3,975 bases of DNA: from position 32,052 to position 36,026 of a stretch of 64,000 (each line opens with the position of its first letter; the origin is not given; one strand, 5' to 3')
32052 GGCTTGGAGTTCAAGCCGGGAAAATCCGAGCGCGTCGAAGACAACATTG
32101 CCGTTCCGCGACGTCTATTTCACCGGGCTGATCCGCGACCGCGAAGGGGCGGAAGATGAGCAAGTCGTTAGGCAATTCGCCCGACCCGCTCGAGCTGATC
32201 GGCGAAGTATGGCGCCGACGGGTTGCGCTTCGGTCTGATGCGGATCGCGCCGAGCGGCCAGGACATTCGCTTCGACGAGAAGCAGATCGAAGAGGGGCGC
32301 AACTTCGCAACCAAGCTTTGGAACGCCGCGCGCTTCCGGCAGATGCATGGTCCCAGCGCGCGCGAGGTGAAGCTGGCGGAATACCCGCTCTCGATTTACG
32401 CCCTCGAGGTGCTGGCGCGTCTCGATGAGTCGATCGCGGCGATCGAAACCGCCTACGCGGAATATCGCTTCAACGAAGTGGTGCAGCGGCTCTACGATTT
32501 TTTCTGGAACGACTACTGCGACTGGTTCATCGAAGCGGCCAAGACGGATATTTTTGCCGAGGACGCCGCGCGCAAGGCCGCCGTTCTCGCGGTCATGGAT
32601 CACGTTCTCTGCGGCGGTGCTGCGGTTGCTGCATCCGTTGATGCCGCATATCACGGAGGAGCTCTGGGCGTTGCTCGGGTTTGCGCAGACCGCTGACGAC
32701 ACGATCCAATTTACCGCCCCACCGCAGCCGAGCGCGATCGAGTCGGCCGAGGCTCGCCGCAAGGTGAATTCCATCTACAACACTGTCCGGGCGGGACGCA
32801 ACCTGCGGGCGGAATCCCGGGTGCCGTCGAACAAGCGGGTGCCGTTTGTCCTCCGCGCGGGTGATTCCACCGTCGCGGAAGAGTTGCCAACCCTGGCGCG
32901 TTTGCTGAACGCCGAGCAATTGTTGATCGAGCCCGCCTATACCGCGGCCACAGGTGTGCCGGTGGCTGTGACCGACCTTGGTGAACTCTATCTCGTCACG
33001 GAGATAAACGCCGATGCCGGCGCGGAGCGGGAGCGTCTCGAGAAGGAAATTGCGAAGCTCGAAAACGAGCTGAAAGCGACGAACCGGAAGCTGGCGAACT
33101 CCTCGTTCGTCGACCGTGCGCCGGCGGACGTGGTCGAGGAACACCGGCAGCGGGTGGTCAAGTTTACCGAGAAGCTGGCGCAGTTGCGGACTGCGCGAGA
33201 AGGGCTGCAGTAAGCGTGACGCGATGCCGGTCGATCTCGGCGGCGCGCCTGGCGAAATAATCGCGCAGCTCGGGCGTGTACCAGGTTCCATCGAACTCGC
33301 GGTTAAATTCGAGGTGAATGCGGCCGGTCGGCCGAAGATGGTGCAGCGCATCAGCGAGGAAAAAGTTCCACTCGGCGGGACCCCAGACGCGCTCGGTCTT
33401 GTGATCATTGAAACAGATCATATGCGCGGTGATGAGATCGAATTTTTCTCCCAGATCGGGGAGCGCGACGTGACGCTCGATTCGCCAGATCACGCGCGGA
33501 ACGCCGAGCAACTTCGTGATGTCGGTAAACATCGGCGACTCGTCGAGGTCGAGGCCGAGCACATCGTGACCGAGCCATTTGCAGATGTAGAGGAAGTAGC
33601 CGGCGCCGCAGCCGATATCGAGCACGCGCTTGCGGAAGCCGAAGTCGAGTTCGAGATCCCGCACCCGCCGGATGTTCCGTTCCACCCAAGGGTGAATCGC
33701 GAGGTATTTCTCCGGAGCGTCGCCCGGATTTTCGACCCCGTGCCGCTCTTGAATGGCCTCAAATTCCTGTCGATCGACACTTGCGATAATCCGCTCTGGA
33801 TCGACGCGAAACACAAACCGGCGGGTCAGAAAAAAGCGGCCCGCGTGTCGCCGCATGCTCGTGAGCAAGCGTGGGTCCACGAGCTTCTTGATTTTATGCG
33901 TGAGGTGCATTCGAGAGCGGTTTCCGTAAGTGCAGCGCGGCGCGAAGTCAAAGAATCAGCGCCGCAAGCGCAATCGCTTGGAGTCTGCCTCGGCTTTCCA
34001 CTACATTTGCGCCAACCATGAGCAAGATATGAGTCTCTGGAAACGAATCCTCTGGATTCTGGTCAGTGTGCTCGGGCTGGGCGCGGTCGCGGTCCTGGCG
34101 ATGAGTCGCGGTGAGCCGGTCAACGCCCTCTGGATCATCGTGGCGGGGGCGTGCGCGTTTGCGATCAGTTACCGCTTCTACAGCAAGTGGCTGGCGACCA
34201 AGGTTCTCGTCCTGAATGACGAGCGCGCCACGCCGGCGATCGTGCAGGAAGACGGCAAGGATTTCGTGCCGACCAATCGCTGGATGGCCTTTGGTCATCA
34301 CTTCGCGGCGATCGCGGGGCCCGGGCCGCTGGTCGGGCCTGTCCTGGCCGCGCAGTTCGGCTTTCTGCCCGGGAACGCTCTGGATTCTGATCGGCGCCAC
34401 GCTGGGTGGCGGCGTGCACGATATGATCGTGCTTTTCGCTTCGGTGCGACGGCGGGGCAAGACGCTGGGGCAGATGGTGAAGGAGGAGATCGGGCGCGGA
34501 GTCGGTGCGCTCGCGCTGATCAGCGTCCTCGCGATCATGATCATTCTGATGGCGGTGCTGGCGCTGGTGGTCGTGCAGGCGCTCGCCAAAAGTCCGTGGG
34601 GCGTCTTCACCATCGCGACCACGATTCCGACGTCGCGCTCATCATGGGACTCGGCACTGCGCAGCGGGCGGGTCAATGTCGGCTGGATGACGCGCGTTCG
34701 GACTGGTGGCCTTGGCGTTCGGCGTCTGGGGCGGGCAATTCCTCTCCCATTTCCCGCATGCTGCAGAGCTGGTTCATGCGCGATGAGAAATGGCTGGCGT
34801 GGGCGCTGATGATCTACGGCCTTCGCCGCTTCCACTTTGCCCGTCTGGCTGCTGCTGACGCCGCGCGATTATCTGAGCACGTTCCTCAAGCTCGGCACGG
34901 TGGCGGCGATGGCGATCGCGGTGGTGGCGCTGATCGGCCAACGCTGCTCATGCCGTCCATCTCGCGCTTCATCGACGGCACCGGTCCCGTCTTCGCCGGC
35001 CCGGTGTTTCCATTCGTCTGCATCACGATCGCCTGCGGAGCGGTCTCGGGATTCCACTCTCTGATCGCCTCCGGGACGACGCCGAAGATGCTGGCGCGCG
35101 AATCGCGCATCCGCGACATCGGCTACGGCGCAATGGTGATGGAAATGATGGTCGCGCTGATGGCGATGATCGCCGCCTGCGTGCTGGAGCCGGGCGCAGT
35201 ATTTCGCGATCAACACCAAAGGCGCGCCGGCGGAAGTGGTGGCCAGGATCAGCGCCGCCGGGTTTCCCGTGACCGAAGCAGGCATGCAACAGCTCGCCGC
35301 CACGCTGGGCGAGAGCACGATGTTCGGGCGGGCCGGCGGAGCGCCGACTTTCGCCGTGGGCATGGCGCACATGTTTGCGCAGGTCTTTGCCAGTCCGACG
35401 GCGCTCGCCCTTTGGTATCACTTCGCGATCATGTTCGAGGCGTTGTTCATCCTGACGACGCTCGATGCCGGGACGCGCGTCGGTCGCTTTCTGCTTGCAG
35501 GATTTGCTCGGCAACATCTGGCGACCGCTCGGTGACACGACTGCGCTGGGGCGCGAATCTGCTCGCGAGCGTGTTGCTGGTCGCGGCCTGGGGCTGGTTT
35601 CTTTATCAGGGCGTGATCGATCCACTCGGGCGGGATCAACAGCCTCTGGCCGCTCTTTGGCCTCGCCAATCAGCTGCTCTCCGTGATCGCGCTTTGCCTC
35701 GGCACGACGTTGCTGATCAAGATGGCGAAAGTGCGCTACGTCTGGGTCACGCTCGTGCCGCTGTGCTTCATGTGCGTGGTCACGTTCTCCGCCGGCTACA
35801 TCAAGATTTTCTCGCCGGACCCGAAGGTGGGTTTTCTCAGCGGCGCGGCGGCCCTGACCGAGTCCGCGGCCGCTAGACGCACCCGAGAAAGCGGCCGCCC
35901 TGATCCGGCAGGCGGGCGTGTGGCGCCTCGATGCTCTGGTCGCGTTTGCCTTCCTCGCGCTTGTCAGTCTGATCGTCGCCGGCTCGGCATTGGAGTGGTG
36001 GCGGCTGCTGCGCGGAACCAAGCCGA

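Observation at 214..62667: About half of the recognisable genes, including essential single-copy genes, are broken by 1-nt frame changes at short homopolymers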

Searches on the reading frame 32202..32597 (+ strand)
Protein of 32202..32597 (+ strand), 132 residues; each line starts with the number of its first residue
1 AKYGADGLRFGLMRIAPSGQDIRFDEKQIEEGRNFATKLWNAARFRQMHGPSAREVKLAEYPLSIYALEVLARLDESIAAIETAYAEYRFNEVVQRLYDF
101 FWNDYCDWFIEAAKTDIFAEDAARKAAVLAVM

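Call 36: find_related_loci(query=window:32202-32597:+, collection=metagenome_contigs, flank=10000)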
Query seq(132 aa) (132 aa) in metagenome_contigs; peptide patterns used: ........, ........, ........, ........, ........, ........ (x = any residue, [..] = any of these).
600 stretches matched a pattern (row limit reached: there are more); 462 encode a relative of the query (tblastn E <= 1e-3); the best 80 are kept; 80 distinct loci.
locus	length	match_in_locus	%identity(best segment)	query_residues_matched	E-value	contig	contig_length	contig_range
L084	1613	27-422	88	1-132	1e-81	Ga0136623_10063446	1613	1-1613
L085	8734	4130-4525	80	1-132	2e-70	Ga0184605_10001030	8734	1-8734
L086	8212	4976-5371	80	1-132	2e-70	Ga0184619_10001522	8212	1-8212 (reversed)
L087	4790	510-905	81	1-132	2e-70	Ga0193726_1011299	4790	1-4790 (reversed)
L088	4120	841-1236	80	1-132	6e-70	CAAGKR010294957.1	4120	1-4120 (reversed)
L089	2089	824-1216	79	2-132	9e-72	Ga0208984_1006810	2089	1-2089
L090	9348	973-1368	80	1-132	2e-69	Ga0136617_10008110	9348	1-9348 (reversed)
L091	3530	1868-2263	78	1-132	2e-69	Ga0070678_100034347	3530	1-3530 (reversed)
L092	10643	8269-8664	78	1-132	4e-69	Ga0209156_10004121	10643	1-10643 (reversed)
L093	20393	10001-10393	77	2-132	2e-68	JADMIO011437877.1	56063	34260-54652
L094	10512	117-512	80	1-132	6e-69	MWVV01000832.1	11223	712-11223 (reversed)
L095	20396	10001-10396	78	1-132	7e-69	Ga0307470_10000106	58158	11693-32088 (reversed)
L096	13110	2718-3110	79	2-132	2e-68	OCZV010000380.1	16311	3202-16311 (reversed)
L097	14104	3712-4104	78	2-132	2e-68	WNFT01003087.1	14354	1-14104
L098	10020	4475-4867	78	2-132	1e-68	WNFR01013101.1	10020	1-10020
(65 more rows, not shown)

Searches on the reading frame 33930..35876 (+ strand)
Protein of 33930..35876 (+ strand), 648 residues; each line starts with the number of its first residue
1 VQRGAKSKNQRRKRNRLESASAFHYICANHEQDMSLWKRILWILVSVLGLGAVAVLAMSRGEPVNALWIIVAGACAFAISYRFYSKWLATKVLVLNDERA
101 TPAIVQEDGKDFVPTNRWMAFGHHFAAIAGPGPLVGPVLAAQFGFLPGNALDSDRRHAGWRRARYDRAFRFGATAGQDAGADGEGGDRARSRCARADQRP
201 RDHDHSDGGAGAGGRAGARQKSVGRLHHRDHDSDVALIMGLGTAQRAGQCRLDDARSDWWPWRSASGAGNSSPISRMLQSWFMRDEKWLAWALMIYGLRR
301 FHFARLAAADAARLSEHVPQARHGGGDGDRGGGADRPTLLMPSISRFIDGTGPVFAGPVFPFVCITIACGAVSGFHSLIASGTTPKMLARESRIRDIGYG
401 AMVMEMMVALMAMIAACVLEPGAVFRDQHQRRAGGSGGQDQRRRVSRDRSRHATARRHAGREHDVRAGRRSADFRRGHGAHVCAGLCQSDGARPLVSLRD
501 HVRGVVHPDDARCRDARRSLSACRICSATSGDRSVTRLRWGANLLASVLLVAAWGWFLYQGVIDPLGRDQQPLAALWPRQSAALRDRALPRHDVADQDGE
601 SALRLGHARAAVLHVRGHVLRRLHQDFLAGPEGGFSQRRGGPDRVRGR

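Call 4: search_protein_families(library=pfam, proteins=[window:33930-35876:+])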
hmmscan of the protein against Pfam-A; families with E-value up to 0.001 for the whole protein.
window:33930-35876:+ (648 aa): 1 family
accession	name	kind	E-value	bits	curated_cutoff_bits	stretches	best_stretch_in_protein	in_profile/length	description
PF02554.20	CstA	-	3e-86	290.8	27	2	336-426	270-361/560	Carbon starvation protein CstA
